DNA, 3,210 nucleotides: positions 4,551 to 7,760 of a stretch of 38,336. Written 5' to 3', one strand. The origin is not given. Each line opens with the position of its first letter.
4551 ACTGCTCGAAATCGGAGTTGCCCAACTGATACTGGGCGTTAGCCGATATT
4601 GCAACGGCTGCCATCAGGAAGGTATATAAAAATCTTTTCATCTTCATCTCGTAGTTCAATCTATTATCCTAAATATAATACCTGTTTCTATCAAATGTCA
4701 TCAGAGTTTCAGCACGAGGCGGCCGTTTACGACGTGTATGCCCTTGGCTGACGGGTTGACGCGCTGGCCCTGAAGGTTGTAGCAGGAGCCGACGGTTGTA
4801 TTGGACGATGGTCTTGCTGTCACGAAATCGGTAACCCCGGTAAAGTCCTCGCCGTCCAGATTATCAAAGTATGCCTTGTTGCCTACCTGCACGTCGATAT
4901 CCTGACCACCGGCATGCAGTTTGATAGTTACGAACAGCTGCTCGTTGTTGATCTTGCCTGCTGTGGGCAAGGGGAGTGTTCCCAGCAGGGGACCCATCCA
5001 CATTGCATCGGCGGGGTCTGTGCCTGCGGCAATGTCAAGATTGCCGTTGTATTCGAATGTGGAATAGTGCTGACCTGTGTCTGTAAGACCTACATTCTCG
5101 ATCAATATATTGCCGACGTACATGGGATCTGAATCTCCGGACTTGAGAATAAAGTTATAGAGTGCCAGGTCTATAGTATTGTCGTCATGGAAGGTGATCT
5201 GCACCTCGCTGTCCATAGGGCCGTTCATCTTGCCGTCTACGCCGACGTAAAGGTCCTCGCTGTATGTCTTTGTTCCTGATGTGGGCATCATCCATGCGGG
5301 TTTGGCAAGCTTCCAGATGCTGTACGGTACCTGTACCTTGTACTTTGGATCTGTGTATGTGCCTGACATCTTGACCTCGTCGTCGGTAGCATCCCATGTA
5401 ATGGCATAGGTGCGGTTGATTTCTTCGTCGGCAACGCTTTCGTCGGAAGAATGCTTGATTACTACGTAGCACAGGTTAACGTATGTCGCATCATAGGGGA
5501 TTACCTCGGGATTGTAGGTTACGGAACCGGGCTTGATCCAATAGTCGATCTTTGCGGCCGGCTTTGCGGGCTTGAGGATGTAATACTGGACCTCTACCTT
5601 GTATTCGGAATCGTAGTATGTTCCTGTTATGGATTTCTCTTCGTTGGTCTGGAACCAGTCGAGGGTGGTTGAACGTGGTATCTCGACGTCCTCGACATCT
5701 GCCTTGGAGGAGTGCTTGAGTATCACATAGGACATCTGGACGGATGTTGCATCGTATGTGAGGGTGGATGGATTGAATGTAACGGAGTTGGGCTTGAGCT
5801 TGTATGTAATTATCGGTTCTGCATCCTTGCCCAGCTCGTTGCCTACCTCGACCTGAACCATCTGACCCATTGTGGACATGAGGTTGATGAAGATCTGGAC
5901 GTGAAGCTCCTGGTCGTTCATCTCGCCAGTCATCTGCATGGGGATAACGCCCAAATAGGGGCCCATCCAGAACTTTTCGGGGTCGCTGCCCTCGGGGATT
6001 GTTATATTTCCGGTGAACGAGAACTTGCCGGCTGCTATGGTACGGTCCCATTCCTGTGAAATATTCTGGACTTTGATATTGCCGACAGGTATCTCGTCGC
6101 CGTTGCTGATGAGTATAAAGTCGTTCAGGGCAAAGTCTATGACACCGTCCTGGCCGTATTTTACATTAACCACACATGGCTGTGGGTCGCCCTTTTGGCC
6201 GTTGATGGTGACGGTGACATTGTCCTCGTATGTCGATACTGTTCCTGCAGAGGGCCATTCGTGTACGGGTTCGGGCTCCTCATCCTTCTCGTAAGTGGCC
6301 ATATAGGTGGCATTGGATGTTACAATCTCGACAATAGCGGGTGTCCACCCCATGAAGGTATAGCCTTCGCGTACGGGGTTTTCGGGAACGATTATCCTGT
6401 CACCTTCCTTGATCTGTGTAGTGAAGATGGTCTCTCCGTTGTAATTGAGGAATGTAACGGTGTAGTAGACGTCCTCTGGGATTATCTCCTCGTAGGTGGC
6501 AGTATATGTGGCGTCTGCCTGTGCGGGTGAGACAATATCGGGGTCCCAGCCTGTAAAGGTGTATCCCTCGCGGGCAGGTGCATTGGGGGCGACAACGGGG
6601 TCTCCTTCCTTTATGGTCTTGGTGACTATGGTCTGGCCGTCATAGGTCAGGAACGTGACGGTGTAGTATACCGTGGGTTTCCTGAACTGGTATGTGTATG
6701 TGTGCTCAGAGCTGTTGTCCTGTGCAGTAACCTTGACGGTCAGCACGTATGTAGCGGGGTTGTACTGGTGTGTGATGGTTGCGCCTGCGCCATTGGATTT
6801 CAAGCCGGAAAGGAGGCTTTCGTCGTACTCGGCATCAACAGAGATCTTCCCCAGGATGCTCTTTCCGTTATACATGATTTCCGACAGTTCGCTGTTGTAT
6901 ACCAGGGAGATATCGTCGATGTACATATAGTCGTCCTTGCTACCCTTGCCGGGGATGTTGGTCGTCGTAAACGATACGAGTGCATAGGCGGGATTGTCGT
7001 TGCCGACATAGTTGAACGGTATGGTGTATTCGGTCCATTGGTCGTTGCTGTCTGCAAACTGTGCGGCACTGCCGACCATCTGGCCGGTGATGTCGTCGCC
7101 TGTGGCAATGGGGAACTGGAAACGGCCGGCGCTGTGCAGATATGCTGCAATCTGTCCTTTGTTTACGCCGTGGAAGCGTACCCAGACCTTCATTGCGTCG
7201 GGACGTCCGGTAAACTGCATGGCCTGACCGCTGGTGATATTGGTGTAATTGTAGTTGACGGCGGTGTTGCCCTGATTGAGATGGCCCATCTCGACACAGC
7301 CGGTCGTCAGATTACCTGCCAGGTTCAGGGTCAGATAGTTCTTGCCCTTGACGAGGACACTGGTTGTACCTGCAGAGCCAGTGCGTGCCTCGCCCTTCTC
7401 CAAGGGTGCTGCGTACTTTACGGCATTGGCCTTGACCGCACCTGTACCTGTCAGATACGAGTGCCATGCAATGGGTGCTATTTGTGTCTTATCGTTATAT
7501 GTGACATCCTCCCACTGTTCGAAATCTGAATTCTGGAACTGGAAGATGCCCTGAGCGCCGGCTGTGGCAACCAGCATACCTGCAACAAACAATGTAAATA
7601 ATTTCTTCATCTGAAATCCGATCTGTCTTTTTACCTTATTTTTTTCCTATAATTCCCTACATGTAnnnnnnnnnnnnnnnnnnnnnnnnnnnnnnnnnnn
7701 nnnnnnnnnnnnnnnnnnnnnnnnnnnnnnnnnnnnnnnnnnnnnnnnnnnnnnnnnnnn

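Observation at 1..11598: Five-gene surface-protein operon built from function-unknown PCMD-like and calycin-like modules, with three different anchoring modes plus its own beta-barrel and membrane regulator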

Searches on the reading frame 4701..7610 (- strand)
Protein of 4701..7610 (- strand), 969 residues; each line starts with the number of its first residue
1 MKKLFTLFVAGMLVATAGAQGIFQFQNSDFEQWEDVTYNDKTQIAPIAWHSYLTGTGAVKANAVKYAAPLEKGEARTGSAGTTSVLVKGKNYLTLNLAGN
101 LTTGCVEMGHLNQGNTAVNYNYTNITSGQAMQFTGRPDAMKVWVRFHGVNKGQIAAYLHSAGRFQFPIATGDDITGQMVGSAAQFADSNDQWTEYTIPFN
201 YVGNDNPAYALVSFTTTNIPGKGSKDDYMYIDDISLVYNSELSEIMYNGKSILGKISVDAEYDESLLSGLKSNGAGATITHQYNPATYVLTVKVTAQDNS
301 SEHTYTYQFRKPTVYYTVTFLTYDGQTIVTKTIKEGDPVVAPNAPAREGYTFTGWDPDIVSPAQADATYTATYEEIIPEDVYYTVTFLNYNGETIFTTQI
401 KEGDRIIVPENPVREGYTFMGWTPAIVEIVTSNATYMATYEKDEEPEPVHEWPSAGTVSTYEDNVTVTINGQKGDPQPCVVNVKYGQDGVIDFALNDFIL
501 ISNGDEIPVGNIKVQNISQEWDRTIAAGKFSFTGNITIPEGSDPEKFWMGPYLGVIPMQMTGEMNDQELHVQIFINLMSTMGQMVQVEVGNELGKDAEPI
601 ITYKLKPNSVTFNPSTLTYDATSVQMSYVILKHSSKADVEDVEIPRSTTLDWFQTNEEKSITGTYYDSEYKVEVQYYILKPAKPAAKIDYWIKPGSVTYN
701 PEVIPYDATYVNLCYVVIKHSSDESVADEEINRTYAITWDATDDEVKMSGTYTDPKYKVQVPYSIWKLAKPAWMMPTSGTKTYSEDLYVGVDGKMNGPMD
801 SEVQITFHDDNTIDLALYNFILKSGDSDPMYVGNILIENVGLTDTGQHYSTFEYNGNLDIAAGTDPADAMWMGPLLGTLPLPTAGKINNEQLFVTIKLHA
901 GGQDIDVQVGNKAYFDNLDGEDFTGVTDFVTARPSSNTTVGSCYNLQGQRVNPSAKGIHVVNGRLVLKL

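Call 8: search_protein_families(library=pfam, proteins=[window:4701-7610:-], max_evalue=0.1)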
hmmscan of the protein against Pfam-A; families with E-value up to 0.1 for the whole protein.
window:4701-7610:- (969 aa): 4 families
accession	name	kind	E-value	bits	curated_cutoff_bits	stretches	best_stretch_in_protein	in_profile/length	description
PF13944.12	Calycin_like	-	5.4e-29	101.4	30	2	460-590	4-122/124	Calycin-like beta-barrel domain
PF09479.16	Flg_new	-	8e-16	58.4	27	2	383-424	1-40/65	Listeria-Bacteroides repeat domain (List_Bact_rpt)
PF13201.12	PCMD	-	0.00011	22.4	28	1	49-237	30-234/234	Putative carbohydrate metabolism domain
PF12733.13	Cadherin-like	-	0.057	14.3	24.2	0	276-309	53-86/89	Cadherin-like beta sandwich domain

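Call 9: search_protein_families(library=ncbifam, proteins=[window:4701-7610:-], max_evalue=0.1)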
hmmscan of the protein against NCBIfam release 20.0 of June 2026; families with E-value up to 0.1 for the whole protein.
window:4701-7610:- (969 aa): 1 family
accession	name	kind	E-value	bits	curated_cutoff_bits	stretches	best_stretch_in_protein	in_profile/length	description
TIGR02543.1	List_Bact_rpt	repeat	0.00017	21.9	20.95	1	412-423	1-12/44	TIGR02543 family repeat protein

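Call 14: search_solved_structures(query=window:4701-7610:-, max_evalue=0.01)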
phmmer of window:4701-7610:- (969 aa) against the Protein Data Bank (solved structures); distinct sequences matched with E-value up to 0.01: 1.
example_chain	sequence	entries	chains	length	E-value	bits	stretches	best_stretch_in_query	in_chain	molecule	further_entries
2y5p_A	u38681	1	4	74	0.0031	18.6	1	383-422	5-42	INTERNALIN B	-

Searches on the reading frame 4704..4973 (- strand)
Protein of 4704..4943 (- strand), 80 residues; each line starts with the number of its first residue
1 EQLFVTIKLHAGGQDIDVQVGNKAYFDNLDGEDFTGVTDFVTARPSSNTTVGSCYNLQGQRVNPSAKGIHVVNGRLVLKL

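Call 26: search_protein_families(library=pfam, proteins=[window:4704-4913:-], max_evalue=10)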
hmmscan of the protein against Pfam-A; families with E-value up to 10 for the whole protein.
window:4704-4913:- (70 aa): 0 families

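Call 41: search_protein_families(library=ncbifam, proteins=[window:4704-4943:-], max_evalue=10)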
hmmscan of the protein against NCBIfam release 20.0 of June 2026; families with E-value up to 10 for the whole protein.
window:4704-4943:- (80 aa): 0 families

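Call 118: search_protein_families(library=ncbifam, alignment_id=A10, max_evalue=1)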
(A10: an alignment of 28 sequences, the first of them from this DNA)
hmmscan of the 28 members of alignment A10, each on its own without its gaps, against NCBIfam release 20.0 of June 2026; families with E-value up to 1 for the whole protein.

A. member 1, seq(90 aa): 0 families

B. families by the number of members that match (of 28 scanned): 15 families
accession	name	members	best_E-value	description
TIGR04183.1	Por_Secre_tail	9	0.00042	T9SS type A sorting domain-containing protein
NF052644.1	T9SS_DNase_Rie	2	0.011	T9SS-dependent surface endonuclease, AS87_RS02955 family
NF033708.1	T9SS_Cterm_ChiA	2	0.022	T9SS sorting signal type C domain-containing protein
NF003379.0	PRK04456.1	1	0.0027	acetyl-CoA decarbonylase/synthase complex subunit beta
TIGR00527.1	gcvH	1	0.0054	glycine cleavage system protein GcvH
TIGR01181.1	dTDP_gluc_dehyt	1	0.006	dTDP-glucose 4,6-dehydratase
TIGR00187.1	ribE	1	0.013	riboflavin synthase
NF005678.0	PRK07473.1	1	0.016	M20/M25/M40 family metallo-hydrolase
NF006918.0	PRK09409.1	1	0.032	IS2 transposase TnpB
NF002270.0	PRK01202.1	1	0.046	glycine cleavage system protein GcvH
NF005601.0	PRK07337.1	1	0.066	pyridoxal phosphate-dependent aminotransferase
NF052419.1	LA7_P22_fam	1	0.086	LA7/P22 family lipoprotein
TIGR02981.1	phageshock_pspE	1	0.095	thiosulfate sulfurtransferase PspE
TIGR01840.1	esterase_phb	1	0.13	PHB depolymerase family esterase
NF004799.0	PRK06148.1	1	0.17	hypothetical protein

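Call 119: search_solved_structures(query=A10, max_evalue=10)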
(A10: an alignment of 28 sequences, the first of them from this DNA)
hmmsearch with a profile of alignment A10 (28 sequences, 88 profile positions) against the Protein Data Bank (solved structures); distinct sequences matched with E-value up to 10: 6.
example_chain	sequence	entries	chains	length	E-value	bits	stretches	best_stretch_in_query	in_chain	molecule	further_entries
4kca_A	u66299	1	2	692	1.9e-08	37.6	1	44-86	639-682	Endo-1,5-alpha-L-arabinanase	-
7jvi_A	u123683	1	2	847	4.7e-07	33.1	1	45-85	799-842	Beta-helix domain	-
8bbl_A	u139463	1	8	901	0.12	15.9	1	36-80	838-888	Beta-N-acetylhexosaminidase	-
7pq4_A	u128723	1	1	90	0.32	14.5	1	51-80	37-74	Arginine-specific cysteine proteinase (Arg-gingipain)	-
5ag9_A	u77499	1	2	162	1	12.9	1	18-80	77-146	Gingipain R2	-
3j9m_AB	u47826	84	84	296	2.4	11.7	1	29-69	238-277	uS2m | 28S ribosomal protein S2, mitochondrial | Small ribosomal subunit protein uS2m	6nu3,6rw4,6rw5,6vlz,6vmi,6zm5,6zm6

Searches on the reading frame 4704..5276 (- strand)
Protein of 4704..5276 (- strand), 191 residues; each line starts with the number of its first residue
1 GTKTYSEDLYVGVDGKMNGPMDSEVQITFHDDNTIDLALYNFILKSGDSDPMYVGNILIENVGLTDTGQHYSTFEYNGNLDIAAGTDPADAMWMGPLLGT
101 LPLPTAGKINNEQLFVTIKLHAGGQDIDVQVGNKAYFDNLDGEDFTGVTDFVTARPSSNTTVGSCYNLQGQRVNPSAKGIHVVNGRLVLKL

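Call 67: find_homologous_proteins(query=A5, max_evalue=0.001)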
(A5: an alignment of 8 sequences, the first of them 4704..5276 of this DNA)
Query A5 (8 sequences) (191 aa, profile of the alignment): 515 proteins with E <= 0.001 among 2570 candidates; the best 120 are listed.
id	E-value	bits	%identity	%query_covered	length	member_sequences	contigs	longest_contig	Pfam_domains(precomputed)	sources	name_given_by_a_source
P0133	2.8e-50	189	24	94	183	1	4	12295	PF13944.13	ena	-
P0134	3.6e-50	188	25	94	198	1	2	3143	PF13944.13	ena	-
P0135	1.0e-47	180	24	46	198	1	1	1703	PF13944.13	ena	-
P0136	1.1e-47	180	-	-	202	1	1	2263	PF13944.13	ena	-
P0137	4.3e-47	178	20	95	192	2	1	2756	PF13944.13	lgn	-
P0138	1.4e-46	177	-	-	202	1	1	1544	PF13944.13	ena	-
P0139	2.1e-46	176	27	46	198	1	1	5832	PF13944.13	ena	-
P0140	2.5e-46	176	-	-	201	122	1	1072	PF13944.13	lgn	-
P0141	2.6e-46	176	-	-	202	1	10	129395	PF13944.13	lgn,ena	-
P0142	2.8e-46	176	24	94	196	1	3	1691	PF13944.13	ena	-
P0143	3.0e-46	176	-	-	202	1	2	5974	PF13944.13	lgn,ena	-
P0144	3.4e-46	175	27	30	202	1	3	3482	PF13944.13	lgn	-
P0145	4.0e-46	175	-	-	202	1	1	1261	PF13944.13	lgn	-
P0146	4.1e-46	175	-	-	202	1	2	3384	PF13944.13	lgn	-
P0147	4.3e-46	175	-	-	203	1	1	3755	PF13944.13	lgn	-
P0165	1.1e-45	174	-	-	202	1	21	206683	PF13944.13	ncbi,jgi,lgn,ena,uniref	uniref:calycin-like domain-containing protein n=1 Tax=Segatella hominis TaxID=2518605 RepID=UPI00402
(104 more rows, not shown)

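Call 72: find_encoding_contigs(protein=P0165, flank=7000, max_places=2)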
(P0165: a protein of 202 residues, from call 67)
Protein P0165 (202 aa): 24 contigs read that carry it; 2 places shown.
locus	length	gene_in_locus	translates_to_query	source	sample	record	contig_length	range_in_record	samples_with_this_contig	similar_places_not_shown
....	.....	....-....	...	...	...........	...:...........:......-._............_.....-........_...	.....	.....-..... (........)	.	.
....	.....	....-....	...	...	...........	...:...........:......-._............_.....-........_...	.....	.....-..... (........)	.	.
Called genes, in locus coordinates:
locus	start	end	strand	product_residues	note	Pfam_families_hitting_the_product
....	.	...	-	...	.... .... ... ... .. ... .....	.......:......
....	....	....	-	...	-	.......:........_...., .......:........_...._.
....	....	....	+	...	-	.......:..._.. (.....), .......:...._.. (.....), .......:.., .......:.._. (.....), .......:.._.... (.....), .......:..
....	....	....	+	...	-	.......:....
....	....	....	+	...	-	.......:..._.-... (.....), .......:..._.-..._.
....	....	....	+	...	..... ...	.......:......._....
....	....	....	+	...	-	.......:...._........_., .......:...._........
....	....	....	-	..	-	-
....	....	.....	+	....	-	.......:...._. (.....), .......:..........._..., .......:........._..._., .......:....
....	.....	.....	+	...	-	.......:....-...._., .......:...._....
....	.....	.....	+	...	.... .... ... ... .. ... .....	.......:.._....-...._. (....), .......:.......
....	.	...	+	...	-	?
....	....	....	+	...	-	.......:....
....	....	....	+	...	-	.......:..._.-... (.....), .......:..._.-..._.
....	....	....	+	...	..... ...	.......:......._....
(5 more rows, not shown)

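Call 76: predict_structure(alignment_id=A6)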
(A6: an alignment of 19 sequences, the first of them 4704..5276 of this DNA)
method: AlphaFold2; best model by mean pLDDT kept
length: 191 residues; sequences in the alignment: 19
mean_pLDDT: 36.0   pTM: 0.27
mean pLDDT of the five models: 36.0, 35.7, 34.2, 32.4, 31.2
residues with pLDDT >= 90: 0; 70-90: 0; 50-70: 7; < 50: 184
segments of 3 or more residues with pLDDT < 50: 1-31, 33-171, 179-191
pLDDT, mean of each block of 10 residues (from residue 1): 38 37 42 43 37 35 31 29 26 23 30 41 39 42 29 26 43 52 40 42
secondary structure, 60 per line:
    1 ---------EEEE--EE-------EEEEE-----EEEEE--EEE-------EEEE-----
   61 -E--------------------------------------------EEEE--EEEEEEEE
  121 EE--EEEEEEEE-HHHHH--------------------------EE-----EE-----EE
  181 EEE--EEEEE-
elements in order: E10-13 E25-29 E35-39 E42-44 E52-55 E107-110 E113-122 E125-132 H134-138 E179-183 E186-190

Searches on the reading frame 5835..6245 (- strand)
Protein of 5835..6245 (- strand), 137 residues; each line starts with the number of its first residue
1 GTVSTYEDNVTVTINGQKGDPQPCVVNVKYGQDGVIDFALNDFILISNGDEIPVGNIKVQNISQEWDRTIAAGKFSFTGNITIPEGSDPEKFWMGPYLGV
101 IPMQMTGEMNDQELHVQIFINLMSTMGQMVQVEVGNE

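Call 87: search_solved_structures(query=A8, max_evalue=10, show_alignments=2)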
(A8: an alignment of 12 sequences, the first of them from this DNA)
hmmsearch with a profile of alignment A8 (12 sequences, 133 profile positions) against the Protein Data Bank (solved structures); distinct sequences matched with E-value up to 10: 8.
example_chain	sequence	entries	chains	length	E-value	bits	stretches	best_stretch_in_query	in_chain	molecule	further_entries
3rwx_A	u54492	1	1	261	6.2e-06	29.4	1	6-84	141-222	Hypothetical bacterial outer membrane protein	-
5czr_A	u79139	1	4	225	0.016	18.3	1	3-125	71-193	Cadherin-related family member 2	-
7n86_A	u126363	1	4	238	0.018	18.1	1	3-125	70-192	Cadherin-related family member 2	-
8cdu_C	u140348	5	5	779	0.14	15.2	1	4-36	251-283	Ribonuclease R | RNase R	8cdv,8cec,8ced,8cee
9kue_A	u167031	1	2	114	0.31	14.1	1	40-62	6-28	Dibilinoxanthinin (DBXN)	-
5dnl_A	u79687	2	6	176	0.85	12.7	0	8-66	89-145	Imidazoleglycerol-phosphate dehydratase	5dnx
6y7o_A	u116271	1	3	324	3.1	10.9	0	60-90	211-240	Tako8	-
6g6m_A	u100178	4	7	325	3.1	10.9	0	64-90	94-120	Tako8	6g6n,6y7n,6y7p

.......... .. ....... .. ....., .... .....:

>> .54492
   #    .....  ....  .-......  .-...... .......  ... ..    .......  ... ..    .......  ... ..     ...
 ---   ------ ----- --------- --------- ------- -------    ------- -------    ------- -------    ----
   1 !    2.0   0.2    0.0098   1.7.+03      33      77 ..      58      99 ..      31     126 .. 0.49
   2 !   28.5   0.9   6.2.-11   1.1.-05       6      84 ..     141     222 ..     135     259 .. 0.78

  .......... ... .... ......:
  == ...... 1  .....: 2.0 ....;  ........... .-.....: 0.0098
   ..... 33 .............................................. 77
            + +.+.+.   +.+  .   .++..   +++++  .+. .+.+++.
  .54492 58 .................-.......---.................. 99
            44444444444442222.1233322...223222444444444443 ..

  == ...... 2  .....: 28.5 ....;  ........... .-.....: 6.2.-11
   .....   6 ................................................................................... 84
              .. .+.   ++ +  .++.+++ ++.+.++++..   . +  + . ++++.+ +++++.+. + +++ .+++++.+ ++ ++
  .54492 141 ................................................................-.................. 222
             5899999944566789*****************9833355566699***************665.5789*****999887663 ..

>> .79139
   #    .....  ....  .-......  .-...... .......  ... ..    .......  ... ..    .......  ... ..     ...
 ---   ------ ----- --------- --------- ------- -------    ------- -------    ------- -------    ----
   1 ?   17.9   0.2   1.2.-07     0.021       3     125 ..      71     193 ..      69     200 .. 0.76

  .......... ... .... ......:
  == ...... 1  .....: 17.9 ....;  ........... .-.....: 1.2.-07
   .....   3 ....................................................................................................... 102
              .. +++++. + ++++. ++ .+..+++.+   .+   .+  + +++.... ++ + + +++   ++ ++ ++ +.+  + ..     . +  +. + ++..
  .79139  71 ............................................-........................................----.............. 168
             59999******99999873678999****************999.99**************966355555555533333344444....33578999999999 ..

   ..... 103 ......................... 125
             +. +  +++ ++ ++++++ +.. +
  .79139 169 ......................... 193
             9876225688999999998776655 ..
